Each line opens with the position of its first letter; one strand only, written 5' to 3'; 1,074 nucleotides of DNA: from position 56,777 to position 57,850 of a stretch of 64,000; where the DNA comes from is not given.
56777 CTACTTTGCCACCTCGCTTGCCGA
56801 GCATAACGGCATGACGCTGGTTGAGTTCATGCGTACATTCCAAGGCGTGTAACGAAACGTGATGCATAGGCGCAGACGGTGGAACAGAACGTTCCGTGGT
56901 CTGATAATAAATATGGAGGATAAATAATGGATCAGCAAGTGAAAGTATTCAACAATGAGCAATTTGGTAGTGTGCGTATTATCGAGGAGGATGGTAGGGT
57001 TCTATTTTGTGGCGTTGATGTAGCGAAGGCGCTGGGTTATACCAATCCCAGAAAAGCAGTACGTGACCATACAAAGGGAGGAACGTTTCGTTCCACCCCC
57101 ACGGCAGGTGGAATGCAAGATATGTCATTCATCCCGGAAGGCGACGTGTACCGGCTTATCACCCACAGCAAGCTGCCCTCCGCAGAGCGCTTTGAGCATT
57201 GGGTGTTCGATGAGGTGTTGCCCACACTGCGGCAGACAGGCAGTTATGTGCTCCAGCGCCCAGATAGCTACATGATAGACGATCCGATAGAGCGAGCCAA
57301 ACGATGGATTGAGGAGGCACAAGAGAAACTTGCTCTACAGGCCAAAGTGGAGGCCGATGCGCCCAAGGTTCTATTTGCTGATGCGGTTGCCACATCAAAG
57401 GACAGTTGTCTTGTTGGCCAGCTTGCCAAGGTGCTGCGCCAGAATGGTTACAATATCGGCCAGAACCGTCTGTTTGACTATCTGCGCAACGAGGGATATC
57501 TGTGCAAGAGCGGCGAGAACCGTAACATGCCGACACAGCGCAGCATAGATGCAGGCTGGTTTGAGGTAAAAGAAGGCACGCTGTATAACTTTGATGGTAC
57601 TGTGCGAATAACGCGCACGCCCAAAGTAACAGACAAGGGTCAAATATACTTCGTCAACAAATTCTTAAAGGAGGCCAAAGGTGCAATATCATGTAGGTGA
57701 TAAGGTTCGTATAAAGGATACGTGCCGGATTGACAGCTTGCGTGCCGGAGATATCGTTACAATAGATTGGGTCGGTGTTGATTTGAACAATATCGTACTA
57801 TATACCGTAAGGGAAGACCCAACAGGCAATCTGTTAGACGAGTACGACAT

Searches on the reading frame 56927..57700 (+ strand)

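Call 22: search_protein_families(library=pfam, proteins=[window:56927-57700:+], max_evalue=0.001)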
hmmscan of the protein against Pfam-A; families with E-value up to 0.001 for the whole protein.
window:56927-57700:+ (257 aa): 2 families
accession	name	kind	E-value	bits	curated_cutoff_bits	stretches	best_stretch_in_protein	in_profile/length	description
PF03374.19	ANT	-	2.6e-34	118.2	25.3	1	138-248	1-107/108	Phage antirepressor protein KilAC domain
PF02498.22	Bro-N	-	3.3e-21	76.1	25.6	1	16-99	2-96/96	BRO family, N-terminal domain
